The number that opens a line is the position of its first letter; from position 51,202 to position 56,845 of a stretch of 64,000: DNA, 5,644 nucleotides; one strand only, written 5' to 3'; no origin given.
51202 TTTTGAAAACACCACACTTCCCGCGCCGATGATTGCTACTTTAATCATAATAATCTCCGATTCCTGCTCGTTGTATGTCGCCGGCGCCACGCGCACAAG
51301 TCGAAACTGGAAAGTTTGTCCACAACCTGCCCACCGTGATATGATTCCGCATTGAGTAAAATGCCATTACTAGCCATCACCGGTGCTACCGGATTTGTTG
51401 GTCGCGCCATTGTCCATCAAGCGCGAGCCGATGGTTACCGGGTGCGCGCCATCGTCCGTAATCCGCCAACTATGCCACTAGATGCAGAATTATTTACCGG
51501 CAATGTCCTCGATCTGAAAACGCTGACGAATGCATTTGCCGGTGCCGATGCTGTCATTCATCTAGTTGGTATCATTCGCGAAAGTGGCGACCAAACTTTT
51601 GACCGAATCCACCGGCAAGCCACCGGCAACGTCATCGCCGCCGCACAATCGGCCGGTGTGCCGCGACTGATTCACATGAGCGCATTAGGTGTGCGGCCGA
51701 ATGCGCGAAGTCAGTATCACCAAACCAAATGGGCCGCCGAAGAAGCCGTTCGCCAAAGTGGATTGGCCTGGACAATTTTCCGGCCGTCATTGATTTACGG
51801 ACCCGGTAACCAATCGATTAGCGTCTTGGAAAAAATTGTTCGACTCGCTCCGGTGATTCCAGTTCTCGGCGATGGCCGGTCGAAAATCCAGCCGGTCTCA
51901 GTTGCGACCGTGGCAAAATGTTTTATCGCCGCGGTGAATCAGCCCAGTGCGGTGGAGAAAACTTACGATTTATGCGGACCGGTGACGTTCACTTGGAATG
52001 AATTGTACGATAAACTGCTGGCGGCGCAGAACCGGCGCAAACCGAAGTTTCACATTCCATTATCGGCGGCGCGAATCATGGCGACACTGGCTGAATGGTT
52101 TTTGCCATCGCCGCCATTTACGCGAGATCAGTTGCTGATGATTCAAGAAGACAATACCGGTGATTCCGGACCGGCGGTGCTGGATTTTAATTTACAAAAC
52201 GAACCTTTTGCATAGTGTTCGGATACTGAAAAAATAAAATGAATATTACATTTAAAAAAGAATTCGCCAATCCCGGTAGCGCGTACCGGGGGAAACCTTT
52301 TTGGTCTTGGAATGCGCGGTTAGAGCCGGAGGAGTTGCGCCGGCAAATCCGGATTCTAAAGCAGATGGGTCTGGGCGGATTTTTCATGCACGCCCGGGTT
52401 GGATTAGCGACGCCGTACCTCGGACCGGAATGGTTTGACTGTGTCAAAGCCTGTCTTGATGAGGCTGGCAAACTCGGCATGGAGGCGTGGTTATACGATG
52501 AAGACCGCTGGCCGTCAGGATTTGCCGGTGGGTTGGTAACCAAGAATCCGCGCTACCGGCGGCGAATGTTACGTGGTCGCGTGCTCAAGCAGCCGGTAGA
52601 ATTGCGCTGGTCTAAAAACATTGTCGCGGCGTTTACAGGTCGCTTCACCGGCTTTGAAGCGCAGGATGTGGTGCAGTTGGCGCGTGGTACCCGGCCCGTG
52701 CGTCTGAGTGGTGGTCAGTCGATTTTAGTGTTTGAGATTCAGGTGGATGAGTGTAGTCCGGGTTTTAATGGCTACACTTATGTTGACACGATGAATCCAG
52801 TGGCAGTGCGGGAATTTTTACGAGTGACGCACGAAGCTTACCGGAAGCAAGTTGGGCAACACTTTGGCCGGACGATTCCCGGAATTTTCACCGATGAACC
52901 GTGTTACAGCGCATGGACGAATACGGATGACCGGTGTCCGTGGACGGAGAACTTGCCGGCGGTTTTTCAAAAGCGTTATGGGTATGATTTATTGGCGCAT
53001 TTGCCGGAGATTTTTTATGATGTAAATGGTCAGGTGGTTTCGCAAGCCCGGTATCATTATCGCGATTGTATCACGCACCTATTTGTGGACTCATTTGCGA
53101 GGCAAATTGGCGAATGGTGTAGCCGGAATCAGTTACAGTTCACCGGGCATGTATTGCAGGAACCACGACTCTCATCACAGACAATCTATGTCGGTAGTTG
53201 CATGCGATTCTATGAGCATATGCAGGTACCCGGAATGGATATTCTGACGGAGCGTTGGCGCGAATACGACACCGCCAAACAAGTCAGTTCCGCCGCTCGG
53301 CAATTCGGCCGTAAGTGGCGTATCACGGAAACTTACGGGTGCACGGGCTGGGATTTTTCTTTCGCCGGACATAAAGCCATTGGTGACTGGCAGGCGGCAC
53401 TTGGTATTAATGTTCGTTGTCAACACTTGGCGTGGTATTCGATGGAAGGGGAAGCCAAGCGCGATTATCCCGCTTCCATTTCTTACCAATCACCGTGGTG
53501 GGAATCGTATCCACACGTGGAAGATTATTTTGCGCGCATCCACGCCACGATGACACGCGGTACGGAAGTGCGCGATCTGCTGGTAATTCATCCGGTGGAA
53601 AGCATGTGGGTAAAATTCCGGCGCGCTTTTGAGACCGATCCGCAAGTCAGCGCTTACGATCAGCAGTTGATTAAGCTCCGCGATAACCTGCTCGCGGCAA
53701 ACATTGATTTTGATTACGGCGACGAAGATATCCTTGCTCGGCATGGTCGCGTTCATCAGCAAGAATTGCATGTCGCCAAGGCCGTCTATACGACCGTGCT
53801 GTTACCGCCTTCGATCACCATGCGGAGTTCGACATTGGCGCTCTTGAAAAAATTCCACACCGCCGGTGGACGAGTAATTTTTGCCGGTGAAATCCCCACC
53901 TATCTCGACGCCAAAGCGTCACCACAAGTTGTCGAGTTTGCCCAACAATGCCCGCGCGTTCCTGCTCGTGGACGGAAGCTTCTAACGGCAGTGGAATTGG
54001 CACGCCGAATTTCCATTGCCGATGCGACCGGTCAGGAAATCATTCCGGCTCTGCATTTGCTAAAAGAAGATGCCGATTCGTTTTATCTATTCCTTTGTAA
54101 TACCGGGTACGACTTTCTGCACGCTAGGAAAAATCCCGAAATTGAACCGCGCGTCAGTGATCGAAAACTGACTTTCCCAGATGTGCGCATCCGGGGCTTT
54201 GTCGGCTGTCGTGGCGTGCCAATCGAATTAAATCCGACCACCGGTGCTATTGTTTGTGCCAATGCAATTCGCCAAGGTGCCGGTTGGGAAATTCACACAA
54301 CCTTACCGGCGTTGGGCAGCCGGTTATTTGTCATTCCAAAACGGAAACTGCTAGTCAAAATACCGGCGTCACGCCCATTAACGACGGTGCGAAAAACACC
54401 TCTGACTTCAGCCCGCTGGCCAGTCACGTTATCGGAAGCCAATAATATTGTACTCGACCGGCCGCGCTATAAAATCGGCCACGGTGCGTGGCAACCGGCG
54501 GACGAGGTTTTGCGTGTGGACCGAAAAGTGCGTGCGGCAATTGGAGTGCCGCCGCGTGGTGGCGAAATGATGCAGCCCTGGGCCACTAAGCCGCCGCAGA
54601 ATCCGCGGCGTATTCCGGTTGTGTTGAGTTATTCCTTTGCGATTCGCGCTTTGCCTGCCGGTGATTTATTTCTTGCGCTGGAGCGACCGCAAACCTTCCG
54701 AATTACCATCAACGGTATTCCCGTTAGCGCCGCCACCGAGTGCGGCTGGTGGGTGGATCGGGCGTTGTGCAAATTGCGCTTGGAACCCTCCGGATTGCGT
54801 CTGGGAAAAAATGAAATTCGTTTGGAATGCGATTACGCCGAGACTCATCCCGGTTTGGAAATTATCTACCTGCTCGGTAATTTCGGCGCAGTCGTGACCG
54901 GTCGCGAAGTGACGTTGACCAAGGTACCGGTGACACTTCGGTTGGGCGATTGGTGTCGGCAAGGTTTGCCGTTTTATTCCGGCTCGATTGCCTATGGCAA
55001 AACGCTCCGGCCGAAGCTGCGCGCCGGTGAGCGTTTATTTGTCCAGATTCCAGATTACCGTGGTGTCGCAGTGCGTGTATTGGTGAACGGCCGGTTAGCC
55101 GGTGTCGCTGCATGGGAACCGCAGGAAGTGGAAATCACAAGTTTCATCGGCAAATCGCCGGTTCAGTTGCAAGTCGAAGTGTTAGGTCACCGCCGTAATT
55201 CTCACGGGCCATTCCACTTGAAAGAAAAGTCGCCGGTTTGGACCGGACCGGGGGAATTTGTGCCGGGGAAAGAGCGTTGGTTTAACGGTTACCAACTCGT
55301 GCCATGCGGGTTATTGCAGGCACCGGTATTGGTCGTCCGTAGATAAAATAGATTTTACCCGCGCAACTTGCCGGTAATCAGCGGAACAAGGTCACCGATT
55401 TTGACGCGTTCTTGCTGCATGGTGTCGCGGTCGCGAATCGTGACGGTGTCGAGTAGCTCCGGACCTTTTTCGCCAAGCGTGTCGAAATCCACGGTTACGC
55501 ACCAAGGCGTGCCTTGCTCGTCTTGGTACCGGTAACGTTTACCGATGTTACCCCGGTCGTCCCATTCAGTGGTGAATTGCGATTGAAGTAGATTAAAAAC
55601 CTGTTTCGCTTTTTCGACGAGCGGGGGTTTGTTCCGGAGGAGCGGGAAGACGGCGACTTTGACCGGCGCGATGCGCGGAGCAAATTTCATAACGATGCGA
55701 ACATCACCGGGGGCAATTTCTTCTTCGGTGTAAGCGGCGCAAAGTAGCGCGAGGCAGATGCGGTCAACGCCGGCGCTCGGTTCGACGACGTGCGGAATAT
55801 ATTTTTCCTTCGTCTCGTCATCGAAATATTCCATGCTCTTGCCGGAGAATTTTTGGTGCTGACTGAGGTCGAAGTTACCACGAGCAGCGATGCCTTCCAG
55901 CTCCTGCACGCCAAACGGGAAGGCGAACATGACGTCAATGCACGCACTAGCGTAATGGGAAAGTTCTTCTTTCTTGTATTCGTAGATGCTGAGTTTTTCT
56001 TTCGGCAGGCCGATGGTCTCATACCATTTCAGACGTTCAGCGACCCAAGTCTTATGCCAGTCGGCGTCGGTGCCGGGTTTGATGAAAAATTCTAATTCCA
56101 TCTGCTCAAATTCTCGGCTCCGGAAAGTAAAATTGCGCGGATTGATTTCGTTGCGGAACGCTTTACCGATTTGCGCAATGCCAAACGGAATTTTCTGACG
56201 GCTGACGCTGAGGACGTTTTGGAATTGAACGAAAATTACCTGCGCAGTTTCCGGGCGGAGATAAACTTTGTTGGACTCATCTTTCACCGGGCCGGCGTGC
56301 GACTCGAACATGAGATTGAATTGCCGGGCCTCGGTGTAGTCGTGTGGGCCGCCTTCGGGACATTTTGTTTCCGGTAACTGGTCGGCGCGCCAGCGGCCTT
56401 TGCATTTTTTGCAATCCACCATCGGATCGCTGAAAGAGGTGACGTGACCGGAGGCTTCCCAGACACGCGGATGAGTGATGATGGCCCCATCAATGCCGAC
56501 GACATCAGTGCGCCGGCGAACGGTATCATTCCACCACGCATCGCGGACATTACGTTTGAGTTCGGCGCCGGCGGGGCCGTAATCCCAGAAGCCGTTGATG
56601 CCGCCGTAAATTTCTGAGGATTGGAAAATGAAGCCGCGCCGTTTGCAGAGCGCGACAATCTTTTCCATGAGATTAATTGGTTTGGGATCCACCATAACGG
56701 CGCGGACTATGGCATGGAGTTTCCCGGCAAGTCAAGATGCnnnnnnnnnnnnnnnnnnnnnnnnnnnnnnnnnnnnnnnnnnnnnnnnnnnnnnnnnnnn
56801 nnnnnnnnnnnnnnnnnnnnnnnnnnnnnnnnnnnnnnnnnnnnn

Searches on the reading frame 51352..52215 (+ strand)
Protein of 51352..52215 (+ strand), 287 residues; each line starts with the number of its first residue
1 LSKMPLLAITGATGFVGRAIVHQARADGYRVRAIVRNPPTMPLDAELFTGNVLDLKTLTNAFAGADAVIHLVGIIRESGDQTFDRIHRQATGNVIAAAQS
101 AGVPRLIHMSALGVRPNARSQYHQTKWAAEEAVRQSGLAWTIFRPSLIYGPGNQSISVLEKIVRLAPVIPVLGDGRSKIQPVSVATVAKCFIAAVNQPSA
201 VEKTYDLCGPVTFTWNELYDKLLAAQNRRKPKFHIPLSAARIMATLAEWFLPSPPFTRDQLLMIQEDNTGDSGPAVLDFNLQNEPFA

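Call 41: search_protein_families(library=pfam, proteins=[window:51352-52215:+], max_evalue=0.001)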
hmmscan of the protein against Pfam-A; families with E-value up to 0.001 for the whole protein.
window:51352-52215:+ (287 aa): 6 families
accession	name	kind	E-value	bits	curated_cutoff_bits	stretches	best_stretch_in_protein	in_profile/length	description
PF13460.12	NAD_binding_10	-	1.3e-28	100.6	27.2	1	11-161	1-159/184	NAD(P)H-binding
PF01370.27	Epimerase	-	3.2e-23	82.8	20.9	1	9-205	3-237/240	NAD dependent epimerase/dehydratase family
PF01073.25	3Beta_HSD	-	9.1e-18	64.7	22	2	8-120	1-126/280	3-beta hydroxysteroid dehydrogenase/isomerase family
PF05368.20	NmrA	-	1.3e-15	58.2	27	1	7-201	5-209/298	NmrA-like family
PF04321.23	RmlD_sub_bind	-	2.1e-13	50.4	27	1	8-227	4-232/287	RmlD substrate binding domain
PF07993.18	NAD_binding_4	-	1.9e-09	37.5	20.1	1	118-150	173-209/258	Male sterility protein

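Call 100: search_protein_families(library=ncbifam, proteins=[window:51352-52215:+], max_evalue=0.00001)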
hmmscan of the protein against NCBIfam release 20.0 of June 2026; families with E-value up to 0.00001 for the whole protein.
window:51352-52215:+ (287 aa): 14 families
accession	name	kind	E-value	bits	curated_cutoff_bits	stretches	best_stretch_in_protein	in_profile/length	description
TIGR03466.1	HpnA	hypoth_equivalog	5.7e-23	81.3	367.65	1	9-285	5-309/327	hopanoid-associated sugar epimerase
NF042422.1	oxyalk_red_OleD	equivalog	1.7e-18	67.1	580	2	8-115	4-114/329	2-alkyl-3-oxoalkanoate reductase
NF004520.0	PRK05865.1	equivalog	1.4e-13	49.7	1509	1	7-249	3-219/854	sugar epimerase family protein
NF058621.1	DiazavRedAvaA7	equivalog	1.4e-12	47.9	400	1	9-110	5-113/304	3-diazoavenalumate denitrifying reductase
NF042423.1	oxyalk_red_Shew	equivalog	2e-12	46.9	580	1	7-250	11-281/331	2-alkyl-3-oxoalkanoate reductase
NF005539.0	PRK07201.1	equivalog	5e-11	42.1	549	1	118-230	146-270/657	SDR family oxidoreductase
TIGR01777.1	yfcH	hypoth_equivalog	3.9e-10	39.8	207.35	1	8-74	2-67/292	TIGR01777 family oxidoreductase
NF052578.1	StrlDmthSdmBMthl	equivalog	8.5e-10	38.9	600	1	9-128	5-130/328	sterol demethylase protein SdmB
NF041293.1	G6PDh_Azf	equivalog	9.1e-10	38.4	400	1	8-112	6-116/252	NAD-dependent glucose-6-phosphate dehydrogenase Azf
TIGR01746.1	Thioester-redct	subfamily_domain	3.9e-09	36.2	213.35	0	114-222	158-277/371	thioester reductase domain-containing protein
TIGR04180.1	EDH_00030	hypoth_equivalog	2.3e-07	30.2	475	1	9-117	3-127/297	NAD-dependent 4,6-dehydratase LegB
NF047837.1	UDPAcbARedWbcJ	equivalog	9.2e-07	28.1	500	1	8-230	4-219/372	UDP-2-acetamido-2,6-beta-L-arabino-hexul-4-ose reductase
TIGR01214.1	rmlD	equivalog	3.8e-06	26.2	224.05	0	7-220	2-220/285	dTDP-4-dehydrorhamnose reductase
NF050030.1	thlkprotThyD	equivalog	7.1e-06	25.4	400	0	7-73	3-77/305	thylakoid membrane protein ThyD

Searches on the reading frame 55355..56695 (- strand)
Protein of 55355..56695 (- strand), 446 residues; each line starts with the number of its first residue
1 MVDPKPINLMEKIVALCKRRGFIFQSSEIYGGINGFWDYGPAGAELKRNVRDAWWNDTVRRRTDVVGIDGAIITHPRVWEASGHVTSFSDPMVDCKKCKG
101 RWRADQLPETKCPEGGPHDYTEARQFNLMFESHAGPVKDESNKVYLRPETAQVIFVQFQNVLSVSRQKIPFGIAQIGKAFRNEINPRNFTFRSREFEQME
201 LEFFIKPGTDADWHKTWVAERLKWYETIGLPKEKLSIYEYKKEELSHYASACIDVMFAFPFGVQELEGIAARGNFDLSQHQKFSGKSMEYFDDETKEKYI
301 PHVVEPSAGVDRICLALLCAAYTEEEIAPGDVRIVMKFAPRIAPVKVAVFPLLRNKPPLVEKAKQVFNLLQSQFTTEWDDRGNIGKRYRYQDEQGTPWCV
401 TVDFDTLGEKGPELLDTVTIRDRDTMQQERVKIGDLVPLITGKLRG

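Call 42: search_protein_families(library=pfam, proteins=[window:55355-56695:-], max_evalue=0.001)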
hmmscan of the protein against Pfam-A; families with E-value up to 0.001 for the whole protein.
window:55355-56695:- (446 aa): 2 families
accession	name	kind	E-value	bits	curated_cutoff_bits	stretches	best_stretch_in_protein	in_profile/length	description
PF03129.25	HGTP_anticodon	-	4.8e-16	59.1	21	1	346-440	1-91/94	Anticodon binding domain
PF00587.30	tRNA-synt_2b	-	3.1e-12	47.3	29.3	1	138-318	4-176/179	tRNA synthetase class II core domain (G, H, P, S and T)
